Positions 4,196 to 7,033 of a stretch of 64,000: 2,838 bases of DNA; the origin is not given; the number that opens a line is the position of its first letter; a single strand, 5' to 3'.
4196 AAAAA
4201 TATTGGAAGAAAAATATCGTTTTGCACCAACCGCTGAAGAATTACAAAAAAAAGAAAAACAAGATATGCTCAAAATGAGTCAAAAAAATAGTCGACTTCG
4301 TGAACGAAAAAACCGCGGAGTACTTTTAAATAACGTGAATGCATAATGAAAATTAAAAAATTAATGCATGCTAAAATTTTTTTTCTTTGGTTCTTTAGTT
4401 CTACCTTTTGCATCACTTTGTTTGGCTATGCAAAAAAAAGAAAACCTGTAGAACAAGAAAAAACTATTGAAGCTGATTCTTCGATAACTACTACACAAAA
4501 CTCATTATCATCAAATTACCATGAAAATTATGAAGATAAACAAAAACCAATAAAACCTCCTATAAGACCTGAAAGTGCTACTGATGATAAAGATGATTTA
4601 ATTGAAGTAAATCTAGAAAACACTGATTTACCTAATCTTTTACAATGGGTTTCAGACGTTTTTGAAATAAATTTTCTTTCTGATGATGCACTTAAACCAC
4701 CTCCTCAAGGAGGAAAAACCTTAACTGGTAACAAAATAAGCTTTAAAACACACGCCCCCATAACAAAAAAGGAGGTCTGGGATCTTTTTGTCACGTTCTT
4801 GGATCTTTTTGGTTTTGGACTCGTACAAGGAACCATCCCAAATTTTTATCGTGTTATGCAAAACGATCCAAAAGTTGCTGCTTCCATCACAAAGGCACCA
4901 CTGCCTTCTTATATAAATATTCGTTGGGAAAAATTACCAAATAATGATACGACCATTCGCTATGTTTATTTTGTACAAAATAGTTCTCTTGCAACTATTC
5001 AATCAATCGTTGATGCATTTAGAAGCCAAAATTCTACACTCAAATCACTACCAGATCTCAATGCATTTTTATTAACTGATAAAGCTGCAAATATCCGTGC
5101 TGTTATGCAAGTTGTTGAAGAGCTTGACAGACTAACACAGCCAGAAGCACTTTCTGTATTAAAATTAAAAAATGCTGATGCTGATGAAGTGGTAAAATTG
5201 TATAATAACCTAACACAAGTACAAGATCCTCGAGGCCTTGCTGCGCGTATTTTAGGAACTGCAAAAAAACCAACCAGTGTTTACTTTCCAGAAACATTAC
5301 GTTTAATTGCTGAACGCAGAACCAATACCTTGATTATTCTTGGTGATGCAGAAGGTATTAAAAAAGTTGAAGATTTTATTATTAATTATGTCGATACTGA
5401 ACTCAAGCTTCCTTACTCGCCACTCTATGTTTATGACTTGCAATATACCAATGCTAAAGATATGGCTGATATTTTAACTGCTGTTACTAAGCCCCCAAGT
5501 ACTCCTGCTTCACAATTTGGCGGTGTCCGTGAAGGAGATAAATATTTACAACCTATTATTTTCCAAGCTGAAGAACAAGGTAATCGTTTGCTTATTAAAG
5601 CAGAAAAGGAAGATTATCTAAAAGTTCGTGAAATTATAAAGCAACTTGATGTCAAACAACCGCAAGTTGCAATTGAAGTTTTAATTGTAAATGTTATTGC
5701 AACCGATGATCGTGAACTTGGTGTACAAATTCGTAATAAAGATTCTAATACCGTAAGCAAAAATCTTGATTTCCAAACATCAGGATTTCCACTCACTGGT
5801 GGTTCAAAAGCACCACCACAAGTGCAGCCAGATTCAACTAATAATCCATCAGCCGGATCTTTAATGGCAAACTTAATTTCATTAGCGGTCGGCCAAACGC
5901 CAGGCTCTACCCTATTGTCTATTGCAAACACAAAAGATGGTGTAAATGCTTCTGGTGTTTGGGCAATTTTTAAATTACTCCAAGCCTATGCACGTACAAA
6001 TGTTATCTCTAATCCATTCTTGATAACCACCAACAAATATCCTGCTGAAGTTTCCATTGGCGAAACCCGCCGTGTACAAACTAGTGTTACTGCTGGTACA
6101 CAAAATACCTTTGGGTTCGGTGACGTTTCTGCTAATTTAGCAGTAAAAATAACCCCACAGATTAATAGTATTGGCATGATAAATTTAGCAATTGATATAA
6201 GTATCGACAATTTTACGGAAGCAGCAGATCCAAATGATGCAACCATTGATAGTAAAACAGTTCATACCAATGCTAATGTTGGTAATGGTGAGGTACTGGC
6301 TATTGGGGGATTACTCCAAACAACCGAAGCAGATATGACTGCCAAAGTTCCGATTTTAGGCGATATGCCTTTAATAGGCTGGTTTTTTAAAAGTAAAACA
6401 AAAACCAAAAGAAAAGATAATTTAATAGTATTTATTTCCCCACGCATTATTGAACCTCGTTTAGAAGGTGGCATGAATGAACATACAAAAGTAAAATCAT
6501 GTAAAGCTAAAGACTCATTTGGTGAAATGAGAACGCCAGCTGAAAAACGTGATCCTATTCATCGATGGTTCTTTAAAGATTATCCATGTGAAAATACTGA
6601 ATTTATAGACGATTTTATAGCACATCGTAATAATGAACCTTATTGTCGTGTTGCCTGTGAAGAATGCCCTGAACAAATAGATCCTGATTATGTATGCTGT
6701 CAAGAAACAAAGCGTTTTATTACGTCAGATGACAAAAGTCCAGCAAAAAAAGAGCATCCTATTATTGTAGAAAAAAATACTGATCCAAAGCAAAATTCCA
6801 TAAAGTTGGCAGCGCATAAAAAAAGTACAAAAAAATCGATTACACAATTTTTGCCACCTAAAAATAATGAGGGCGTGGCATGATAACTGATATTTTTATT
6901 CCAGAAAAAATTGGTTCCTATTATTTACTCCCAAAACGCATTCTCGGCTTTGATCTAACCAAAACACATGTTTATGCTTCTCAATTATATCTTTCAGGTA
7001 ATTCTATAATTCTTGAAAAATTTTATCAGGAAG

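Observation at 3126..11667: Translationally coupled T2SS/T4P-type envelope cluster carrying two divergent secretin paralogs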

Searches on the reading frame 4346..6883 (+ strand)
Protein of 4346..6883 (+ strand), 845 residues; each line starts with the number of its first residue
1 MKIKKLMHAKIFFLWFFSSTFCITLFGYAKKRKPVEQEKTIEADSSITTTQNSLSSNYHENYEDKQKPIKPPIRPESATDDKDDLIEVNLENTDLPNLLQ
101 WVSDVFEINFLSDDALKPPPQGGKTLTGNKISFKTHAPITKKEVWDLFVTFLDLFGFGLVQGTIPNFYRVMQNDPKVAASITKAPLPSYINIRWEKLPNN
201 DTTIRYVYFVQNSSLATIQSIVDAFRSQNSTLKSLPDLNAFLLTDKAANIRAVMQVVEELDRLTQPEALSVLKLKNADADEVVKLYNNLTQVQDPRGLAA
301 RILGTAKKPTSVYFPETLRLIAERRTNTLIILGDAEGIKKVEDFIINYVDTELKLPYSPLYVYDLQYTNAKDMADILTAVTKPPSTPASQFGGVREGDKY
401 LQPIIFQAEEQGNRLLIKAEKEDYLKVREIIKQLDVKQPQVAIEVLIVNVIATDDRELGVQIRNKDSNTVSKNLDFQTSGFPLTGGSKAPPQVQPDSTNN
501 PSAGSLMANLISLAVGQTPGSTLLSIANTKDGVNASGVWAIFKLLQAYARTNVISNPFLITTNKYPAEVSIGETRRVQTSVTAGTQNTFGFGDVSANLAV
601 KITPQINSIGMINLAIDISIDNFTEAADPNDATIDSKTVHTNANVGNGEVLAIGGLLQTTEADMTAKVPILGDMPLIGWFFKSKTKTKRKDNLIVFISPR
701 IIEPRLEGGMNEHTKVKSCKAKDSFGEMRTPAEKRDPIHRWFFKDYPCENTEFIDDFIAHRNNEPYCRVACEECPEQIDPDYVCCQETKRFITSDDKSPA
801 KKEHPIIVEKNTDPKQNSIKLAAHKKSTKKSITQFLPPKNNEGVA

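Call 4: search_protein_families(library=pfam, proteins=[window:4346-6883:+], max_evalue=0.1)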
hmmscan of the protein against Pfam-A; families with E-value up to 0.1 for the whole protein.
window:4346-6883:+ (845 aa): 3 families
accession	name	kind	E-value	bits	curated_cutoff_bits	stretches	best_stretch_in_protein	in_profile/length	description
PF00263.26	Secretin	-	1.2e-37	129.6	27.5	1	545-703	2-169/169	Bacterial type II and III secretion system protein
PF03958.22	Secretin_N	-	1.2e-23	83.5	28.2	3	362-440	3-69/69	Bacterial type II/III secretion system short domain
PF21305.2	type_II_gspD_N0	-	1.3e-05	25.3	27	1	88-162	1-64/71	GspD-like, N0 domain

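Call 5: search_protein_families(library=ncbifam, proteins=[window:4346-6883:+], max_evalue=0.1)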
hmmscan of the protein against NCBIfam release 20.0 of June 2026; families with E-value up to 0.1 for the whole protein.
window:4346-6883:+ (845 aa): 8 families
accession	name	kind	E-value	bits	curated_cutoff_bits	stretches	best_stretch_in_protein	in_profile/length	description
TIGR02517.1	type_II_gspD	equivalog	3.1e-83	280.3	351.35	1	88-703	1-591/600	type II secretion system secretin GspD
TIGR02515.1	IV_pilus_PilQ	subfamily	6.3e-47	160.5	284.35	1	364-703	103-428/428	type IV pilus secretin PilQ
TIGR02516.1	type_III_yscC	equivalog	3.8e-31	108.2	238.45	1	401-703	196-462/463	type III secretion system outer membrane ring subunit SctC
TIGR02519.1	pilus_MshL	equivalog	1.7e-27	96.2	250.2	1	415-702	10-290/290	pilus (MSHA type) biogenesis protein MshL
NF010083.0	PRK13568.1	equivalog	3.1e-26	92.1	554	2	549-703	263-418/419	DNA uptake porin HofQ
NF007851.2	PRK10560.1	exception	6.8e-23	81.1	598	2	549-703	255-410/412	DNA uptake porin HofQ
NF042912.1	Amuc_1098_fam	equivalog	8.2e-18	63.8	750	1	635-704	729-798/805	Amuc_1098 family type IV pilus outer membrane protein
NF011873.0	PRK15346.1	equivalog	2.2e-17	62.9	524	2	545-689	336-481/499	EscC/YscC/HrcC family type III secretion system outer membrane ring protein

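Call 10: find_encoding_contigs(protein=window:4346-6883:+, flank=10000, max_places=6)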
Protein window:4346-6883:+ (845 aa): no gene with exactly this product is on record in the collection.

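Call 11: find_homologous_proteins(query=window:4346-6883:+, max_evalue=1e-10)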
Query window:4346-6883:+ (845 aa): 748 proteins with E <= 1e-10 among 8000 candidates; the best 120 are listed.
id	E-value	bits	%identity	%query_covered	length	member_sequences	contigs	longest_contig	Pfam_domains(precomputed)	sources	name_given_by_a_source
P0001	0.0e+0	1910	100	100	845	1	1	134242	PF21305.3,PF03958.23,PF00263.27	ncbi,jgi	jgi:general secretion pathway protein D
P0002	0.0e+0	1147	67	91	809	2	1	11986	PF03958.23,PF00263.27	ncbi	ncbi:MAG: secretin N-terminal domain-containing protein, partial [Candidatus Babeliales bacterium]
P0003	0.0e+0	1035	59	98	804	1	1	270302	PF21305.3,PF03958.23,PF00263.27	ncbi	ncbi:MAG: secretin N-terminal domain-containing protein [Candidatus Babeliales bacterium]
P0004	0.0e+0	1014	61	91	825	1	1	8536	PF21305.3,PF03958.23,PF00263.27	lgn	-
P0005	0.0e+0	1011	60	92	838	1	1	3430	PF21305.3,PF03958.23,PF00263.27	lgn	-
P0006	5.9e-293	992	57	99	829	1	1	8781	PF21305.3,PF03958.23,PF00263.27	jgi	jgi:general secretion pathway protein D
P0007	3.1e-289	980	57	96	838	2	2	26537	PF21305.3,PF03958.23,PF00263.27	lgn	-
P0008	9.2e-287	972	56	100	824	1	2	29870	PF03958.23,PF00263.27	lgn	-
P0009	5.4e-285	966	61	84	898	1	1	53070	PF21305.3,PF03958.23,PF00263.27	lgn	-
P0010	3.3e-284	963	62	84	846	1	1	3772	PF21305.3,PF03958.23,PF00263.27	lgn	-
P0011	4.0e-284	963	58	90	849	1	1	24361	PF21305.3,PF03958.23,PF00263.27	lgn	-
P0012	4.2e-283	960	59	89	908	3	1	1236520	PF21305.3,PF03958.23,PF00263.27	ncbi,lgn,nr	ncbi:hypothetical protein HYX58_06045 [Candidatus Dependentiae bacterium]|nr:hypothetical protein [C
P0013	5.4e-281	953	62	82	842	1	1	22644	PF21305.3,PF03958.23,PF00263.27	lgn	-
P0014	9.2e-279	945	58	88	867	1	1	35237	PF21305.3,PF03958.23,PF00263.27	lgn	-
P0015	1.4e-277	941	61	84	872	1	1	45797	PF21305.3,PF03958.23,PF00263.27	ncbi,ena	-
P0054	6.5e-216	737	49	85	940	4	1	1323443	PF03958.23,PF00263.27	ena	-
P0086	4.3e-179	616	42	91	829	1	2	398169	PF21305.3,PF03958.23,PF00263.27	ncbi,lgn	-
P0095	4.2e-178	612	43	83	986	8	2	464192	PF21305.3,PF03958.23,PF00263.27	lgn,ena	-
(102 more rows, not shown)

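Call 12: find_encoding_contigs(protein=P0012, flank=10000, max_places=3)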
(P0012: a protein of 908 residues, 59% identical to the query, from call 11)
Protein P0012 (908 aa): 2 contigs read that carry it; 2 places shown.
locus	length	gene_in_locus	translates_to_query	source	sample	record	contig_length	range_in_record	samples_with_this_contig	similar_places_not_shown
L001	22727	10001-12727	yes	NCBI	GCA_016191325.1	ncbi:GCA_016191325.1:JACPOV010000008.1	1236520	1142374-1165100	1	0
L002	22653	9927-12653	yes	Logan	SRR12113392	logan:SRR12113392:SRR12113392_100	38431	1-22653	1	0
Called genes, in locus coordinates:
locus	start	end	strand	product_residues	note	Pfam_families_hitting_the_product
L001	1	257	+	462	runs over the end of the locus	-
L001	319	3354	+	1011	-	PF13229:Beta_helix (weak)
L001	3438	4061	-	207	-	-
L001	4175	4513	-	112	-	-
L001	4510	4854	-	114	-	PF18924:DUF5674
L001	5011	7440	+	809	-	PF00133:tRNA-synt_1, PF09334:tRNA-synt_1g, PF13603:tRNA-synt_1_2, PF00133:tRNA-synt_1, PF08264:Anticodon_1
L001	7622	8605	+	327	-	PF00493:MCM (weak), PF20030:bpMoxR, PF00004:AAA (faint), PF07726:AAA_3, PF07728:AAA_5, PF17863:AAA_lid_2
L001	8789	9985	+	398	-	PF11356:T2SSC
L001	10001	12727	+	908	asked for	PF21305:type_II_gspD_N0 (weak), PF03958:Secretin_N, PF00263:Secretin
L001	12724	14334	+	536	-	PF11104:PilM_2, PF05134:T2SSL (faint)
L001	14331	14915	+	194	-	-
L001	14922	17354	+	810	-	PF03958:Secretin_N (weak), PF00263:Secretin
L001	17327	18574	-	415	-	PF03952:Enolase_N, PF00113:Enolase_C, PF13378:MR_MLE_C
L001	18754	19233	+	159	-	PF00210:Ferritin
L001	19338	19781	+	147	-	-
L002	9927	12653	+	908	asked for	PF21305:type_II_gspD_N0 (weak), PF03958:Secretin_N, PF00263:Secretin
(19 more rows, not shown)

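Call 13: find_encoding_contigs(protein=P0054, flank=10000, max_places=3)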
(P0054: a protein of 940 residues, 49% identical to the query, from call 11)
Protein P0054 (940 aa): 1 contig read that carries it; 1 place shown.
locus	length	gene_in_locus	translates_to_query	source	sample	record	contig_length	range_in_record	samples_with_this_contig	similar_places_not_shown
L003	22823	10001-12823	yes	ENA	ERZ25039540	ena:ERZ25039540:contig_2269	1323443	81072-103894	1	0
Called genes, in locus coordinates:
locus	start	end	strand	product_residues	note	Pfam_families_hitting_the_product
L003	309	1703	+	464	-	PF03219:TLC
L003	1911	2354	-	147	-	-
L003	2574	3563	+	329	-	PF00561:Abhydrolase_1, PF12697:Abhydrolase_6, PF12146:Hydrolase_4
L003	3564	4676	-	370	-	PF13784:Fic_N, PF02661:Fic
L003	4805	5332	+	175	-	PF13238:AAA_18 (faint)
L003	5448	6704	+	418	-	-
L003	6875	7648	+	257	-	PF11019:DUF2608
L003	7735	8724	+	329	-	PF00493:MCM (weak), PF20030:bpMoxR, PF07726:AAA_3, PF07728:AAA_5, PF17863:AAA_lid_2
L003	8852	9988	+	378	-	PF11356:T2SSC, PF13180:PDZ_2 (faint)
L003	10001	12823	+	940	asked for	PF03958:Secretin_N (weak), PF00263:Secretin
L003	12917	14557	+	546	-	PF11104:PilM_2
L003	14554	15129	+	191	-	-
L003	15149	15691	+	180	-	-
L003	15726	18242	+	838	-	PF03958:Secretin_N (weak), PF00263:Secretin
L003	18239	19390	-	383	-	PF03952:Enolase_N, PF00113:Enolase_C, PF13378:MR_MLE_C (weak)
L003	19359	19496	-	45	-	-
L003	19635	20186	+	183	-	-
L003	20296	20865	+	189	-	PF13857:Ank_5 (faint)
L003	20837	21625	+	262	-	-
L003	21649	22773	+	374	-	PF13606:Ank_3 (faint), PF12796:Ank_2, PF13637:Ank_4 (weak), PF00023:Ank (weak), PF13637:Ank_4 (weak), PF13857:Ank_5, PF00023:Ank, PF12796:Ank_2 (weak)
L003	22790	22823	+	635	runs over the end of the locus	PF12796:Ank_2 (weak), PF12796:Ank_2 (weak), PF00023:Ank (weak), PF12796:Ank_2, PF13637:Ank_4, PF13857:Ank_5 (weak), PF12796:Ank_2, PF13637:Ank_4 (weak), +2 more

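Call 19: find_related_loci(query=window:4346-6883:+, collection=genome_contigs, flank=10000)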
Query window:4346-6883:+ (845 aa) in genome_contigs; peptide patterns used: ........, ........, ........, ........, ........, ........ (x = any residue, [..] = any of these).
67 stretches matched a pattern; 9 encode a relative of the query (tblastn E <= 1e-3); 9 distinct loci.
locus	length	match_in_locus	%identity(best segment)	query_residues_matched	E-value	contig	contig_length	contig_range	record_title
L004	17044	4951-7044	60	64-773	0e+0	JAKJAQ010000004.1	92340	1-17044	MAG: Candidatus Dependentiae bacterium isolate UR.bin19 NODE_4_length_92340_cov_3.418987, whole genome shotgun sequence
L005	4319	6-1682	63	204-774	0e+0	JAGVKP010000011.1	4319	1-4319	MAG: Candidatus Babeliales bacterium isolate SW_41 c_000000038827, whole genome shotgun sequence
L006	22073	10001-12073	50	70-761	0e+0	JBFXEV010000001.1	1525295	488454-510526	MAG: Candidatus Babeliales bacterium isolate CA_2019_TPIn_124 NODE_4_length_1525295_cov_25.213293_TPIn, whole genome sho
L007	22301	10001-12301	55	5-762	0e+0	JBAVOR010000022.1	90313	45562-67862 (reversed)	MAG: Candidatus Babeliales bacterium isolate MFD03092_ilm_asm_bin11 k127_129026, whole genome shotgun sequence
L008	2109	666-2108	60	64-556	0e+0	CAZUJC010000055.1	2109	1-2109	MAG TPA_asm: uncultured Pseudomonadota bacterium isolate SRP150892_co2_472 genome assembly, contig: NODE_116073_length_2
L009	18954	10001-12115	61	51-761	0e+0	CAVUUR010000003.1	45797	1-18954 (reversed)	MAG: uncultured bacterium isolate MFD01188.bin.2.122 genome assembly, contig: contig_136073, whole genome shotgun sequen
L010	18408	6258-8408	37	41-743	4e-131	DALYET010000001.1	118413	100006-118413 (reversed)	MAG TPA_asm: Candidatus Chromulinivoraceae bacterium isolate CTOTU14261 NODE_15_length_118413_cov_4.776230, whole genome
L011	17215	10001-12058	36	67-743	8e-129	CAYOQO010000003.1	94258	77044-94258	MAG TPA_asm: uncultured Pseudomonadota bacterium isolate SRP192515_co2_323 genome assembly, contig: NODE_128_length_9425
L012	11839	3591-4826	28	82-702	6e-32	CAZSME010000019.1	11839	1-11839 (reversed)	MAG TPA_asm: uncultured Nitrospirota bacterium isolate binchicken_co341_26 genome assembly, contig: NODE_1728_length_118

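Call 26: find_encoding_contigs(protein=P0086, flank=10000, max_places=1)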
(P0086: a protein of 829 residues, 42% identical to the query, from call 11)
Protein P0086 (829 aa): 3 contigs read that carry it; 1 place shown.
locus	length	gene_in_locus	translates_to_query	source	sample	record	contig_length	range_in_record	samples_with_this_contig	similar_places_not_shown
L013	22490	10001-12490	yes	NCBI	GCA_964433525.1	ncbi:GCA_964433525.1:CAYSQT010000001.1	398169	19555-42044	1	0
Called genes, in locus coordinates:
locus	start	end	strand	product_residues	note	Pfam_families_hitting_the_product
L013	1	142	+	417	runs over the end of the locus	PF03952:Enolase_N, PF00113:Enolase_C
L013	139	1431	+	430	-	PF01541:GIY-YIG, PF27096:UvrC_M, PF08459:UvrC_RNaseH_dom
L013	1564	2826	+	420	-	-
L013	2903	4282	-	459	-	PF01731:Arylesterase (faint), PF10282:Lactonase (weak), PF22494:choice_anch_I (faint), PF08450:SGL (faint), PF21783:YNCE (faint), PF25174:Beta-prop_THOC3 (faint), PF01436:NHL (faint), PF02239:Cytochrom_D1 (weak)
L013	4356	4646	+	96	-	PF03840:SecG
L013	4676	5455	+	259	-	PF02405:MlaE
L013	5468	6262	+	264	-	PF00005:ABC_tran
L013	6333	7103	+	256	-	-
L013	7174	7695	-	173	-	PF22769:DCD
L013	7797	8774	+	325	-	PF20030:bpMoxR, PF00493:MCM (faint), PF00004:AAA (weak), PF07726:AAA_3, PF07728:AAA_5, PF17863:AAA_lid_2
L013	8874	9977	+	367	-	PF11356:T2SSC (weak), PF17820:PDZ_6 (weak)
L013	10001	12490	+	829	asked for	PF21305:type_II_gspD_N0, PF03958:Secretin_N (weak), PF00263:Secretin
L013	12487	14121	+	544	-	PF11104:PilM_2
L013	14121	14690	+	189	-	-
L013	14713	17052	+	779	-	PF03958:Secretin_N (weak), PF00263:Secretin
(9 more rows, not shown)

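Call 27: find_encoding_contigs(protein=P0095, flank=10000, max_places=1)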
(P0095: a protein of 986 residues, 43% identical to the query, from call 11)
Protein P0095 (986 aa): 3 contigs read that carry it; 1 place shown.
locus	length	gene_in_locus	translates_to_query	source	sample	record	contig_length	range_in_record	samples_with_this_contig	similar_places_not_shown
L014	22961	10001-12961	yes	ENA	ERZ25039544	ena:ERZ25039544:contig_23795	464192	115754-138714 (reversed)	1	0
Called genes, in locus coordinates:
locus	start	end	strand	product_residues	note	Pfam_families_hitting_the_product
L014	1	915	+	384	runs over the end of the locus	-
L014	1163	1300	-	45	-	-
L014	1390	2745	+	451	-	-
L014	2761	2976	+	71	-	PF00121:TIM (weak)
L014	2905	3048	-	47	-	-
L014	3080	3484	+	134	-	-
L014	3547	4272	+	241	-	PF00121:TIM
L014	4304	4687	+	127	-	PF03840:SecG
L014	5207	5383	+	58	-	-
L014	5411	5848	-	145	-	-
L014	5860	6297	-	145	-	-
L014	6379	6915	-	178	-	PF22769:DCD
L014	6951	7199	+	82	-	-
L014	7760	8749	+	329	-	PF20030:bpMoxR, PF00493:MCM (weak), PF00004:AAA (faint), PF07726:AAA_3, PF07728:AAA_5, PF17863:AAA_lid_2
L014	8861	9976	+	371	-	PF11356:T2SSC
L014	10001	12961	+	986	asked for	PF21305:type_II_gspD_N0 (weak), PF03958:Secretin_N (weak), PF00263:Secretin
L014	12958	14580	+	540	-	PF11104:PilM_2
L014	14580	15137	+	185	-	-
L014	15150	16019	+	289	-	PF03958:Secretin_N (faint)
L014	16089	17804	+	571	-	PF00263:Secretin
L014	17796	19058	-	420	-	PF03952:Enolase_N, PF00113:Enolase_C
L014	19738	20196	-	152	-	-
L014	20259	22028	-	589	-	PF01336:tRNA_anti-codon, PF00152:tRNA-synt_2, PF02938:GAD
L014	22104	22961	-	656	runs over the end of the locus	-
